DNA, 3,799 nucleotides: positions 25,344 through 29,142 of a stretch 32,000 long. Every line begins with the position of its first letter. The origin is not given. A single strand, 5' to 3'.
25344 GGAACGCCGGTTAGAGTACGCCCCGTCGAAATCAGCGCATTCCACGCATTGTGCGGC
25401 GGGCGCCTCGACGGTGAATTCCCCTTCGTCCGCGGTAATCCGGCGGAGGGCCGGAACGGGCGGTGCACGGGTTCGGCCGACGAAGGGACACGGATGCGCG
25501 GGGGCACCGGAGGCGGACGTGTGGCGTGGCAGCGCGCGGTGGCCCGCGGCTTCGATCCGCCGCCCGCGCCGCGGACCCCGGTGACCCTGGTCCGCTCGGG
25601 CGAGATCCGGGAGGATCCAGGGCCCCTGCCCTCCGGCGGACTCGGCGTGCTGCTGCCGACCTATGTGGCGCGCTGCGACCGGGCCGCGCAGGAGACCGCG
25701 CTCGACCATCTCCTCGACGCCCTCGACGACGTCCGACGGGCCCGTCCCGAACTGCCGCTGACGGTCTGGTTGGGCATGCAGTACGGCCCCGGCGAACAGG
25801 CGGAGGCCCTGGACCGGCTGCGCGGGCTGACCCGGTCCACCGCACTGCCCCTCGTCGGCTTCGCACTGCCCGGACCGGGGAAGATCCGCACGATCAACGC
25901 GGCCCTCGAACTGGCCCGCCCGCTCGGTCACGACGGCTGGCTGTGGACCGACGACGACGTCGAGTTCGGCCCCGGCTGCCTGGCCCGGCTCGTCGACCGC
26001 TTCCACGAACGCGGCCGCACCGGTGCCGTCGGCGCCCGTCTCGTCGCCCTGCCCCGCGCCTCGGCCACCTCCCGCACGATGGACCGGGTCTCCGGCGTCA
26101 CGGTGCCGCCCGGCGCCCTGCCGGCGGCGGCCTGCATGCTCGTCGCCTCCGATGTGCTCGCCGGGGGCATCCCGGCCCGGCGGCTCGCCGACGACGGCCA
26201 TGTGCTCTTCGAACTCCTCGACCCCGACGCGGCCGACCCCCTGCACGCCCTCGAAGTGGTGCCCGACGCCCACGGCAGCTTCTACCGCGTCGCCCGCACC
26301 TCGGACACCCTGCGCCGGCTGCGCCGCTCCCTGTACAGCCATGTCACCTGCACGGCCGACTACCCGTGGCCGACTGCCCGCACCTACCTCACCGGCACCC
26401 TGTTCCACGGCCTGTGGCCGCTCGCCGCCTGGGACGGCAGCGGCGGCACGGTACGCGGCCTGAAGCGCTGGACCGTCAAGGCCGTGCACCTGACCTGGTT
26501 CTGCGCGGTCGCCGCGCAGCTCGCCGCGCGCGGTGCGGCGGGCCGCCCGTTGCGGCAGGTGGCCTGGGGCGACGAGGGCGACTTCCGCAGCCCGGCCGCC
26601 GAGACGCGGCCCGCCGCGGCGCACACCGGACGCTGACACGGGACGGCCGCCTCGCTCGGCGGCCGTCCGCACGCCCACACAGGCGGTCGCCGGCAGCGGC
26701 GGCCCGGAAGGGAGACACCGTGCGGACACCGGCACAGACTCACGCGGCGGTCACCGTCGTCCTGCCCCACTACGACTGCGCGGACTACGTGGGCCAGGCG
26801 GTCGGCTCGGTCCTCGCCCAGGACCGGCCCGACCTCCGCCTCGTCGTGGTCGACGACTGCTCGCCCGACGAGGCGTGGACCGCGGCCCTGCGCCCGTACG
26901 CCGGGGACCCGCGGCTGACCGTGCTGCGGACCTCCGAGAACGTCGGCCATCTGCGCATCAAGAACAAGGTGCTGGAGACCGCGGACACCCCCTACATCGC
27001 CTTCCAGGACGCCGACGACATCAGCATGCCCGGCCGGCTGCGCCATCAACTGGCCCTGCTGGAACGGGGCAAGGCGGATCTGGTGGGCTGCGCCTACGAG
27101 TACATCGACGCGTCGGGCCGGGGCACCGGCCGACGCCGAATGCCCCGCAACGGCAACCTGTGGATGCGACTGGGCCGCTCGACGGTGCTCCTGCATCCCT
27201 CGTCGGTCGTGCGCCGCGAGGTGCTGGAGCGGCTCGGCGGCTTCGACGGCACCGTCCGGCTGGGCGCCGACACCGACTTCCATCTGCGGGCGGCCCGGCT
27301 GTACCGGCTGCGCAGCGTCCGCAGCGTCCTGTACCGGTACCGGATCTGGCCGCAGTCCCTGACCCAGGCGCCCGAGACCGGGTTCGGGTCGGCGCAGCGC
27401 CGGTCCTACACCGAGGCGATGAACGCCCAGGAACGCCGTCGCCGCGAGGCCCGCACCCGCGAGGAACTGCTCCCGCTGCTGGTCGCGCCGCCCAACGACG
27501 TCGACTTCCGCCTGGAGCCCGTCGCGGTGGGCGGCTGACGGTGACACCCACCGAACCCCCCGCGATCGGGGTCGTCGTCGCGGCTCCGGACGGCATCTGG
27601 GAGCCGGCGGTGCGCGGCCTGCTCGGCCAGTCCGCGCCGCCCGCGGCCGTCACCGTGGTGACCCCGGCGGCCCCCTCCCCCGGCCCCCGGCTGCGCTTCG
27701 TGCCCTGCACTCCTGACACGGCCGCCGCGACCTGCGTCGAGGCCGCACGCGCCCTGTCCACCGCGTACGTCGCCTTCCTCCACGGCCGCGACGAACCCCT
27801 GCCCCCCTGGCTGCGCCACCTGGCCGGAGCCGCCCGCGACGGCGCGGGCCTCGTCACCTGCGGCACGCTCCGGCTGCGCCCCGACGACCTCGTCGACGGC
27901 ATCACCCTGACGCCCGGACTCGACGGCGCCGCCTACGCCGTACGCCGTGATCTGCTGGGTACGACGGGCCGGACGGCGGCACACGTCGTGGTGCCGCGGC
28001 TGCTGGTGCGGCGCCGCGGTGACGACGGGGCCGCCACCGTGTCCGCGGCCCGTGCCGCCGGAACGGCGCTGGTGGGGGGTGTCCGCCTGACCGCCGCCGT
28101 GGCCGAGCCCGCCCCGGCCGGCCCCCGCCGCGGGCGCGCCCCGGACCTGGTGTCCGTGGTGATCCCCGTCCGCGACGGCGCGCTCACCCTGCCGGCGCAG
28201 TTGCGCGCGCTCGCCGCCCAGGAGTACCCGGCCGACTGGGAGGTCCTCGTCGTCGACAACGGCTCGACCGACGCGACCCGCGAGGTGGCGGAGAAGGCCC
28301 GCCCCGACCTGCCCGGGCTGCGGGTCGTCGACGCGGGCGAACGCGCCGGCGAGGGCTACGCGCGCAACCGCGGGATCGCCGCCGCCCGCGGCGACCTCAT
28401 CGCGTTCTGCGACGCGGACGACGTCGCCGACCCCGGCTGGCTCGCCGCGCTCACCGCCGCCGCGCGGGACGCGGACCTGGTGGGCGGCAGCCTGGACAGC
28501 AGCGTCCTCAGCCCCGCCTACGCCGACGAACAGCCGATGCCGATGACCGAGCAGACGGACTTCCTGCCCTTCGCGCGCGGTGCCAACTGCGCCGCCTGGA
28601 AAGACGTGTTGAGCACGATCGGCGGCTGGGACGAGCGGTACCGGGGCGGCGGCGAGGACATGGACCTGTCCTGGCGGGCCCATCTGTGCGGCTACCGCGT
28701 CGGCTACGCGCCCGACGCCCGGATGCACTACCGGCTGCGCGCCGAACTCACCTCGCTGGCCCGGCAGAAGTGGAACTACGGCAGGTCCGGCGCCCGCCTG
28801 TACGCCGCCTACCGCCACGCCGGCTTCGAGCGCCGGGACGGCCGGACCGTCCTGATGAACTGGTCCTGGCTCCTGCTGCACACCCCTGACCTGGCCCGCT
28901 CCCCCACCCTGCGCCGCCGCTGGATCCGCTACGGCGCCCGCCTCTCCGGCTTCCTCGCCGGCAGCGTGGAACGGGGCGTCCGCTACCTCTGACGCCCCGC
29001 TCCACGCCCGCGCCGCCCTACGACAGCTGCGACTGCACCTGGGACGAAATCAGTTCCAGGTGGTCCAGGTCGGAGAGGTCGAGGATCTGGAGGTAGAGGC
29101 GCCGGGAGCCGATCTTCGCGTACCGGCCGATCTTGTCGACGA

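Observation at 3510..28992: Complete but diverged moenomycin-family phosphoglycolipid gene cluster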

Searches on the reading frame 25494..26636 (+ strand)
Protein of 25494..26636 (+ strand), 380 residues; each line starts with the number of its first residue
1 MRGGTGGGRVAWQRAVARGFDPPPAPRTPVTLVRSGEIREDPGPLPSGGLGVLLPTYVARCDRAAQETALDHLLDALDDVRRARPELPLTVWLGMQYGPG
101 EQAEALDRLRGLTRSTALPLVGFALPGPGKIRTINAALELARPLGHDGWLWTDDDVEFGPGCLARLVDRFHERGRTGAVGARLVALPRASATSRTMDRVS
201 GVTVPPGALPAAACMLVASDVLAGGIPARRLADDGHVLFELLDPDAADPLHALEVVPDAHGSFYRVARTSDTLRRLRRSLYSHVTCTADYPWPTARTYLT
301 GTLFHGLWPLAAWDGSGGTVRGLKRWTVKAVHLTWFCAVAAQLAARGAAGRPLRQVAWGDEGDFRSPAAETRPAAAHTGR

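Call 10: search_protein_families(library=pfam, proteins=[window:25494-26636:+])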
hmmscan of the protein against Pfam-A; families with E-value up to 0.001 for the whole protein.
window:25494-26636:+ (380 aa): 0 families

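Call 53: search_protein_families(library=ncbifam, proteins=[window:25494-26636:+], max_evalue=0.00001)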
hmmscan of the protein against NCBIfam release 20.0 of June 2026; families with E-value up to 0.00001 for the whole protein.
window:25494-26636:+ (380 aa): 0 families

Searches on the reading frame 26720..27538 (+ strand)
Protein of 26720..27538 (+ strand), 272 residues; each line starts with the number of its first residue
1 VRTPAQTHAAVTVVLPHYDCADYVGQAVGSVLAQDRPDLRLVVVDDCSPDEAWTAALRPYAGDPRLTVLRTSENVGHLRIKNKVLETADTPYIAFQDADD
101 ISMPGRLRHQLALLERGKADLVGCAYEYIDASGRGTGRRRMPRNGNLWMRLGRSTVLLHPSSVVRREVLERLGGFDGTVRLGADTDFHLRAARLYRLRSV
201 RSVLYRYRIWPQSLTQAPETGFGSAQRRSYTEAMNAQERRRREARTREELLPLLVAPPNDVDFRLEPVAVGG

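Call 10: search_protein_families(library=pfam, proteins=[window:26720-27538:+])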
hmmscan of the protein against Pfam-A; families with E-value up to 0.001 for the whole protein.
window:26720-27538:+ (272 aa): 4 families
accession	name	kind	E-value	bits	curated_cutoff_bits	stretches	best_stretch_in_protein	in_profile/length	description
PF00535.33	Glycos_transf_2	-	8.4e-27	94.6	23.3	1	12-172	1-167/168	Glycosyl transferase family 2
PF13641.12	Glyco_tranf_2_3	-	1.9e-12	48.1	27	1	11-209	3-208/230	Glycosyltransferase like family 2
PF10111.15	Glyco_tranf_2_2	-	3.7e-06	27.1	27.3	0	23-114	14-106/276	Glycosyltransferase like family 2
PF13632.12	Glyco_trans_2_3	-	0.00017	21.9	27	1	93-203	2-119/198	Glycosyl transferase family group 2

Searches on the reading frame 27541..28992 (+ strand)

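Call 10: search_protein_families(library=pfam, proteins=[window:27541-28992:+])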
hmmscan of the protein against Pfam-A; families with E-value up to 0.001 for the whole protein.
window:27541-28992:+ (483 aa): 4 families
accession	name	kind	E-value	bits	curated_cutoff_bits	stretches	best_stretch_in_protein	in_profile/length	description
PF00535.33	Glycos_transf_2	-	4.6e-32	111.7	23.3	1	205-320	1-117/168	Glycosyl transferase family 2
PF13641.12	Glyco_tranf_2_3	-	1.3e-20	74.9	27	1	201-410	1-224/230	Glycosyltransferase like family 2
PF10111.15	Glyco_tranf_2_2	-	7.4e-13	49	27.3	1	205-304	1-102/276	Glycosyltransferase like family 2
PF13632.12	Glyco_trans_2_3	-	3.8e-06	27.3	27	1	339-446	67-164/198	Glycosyl transferase family group 2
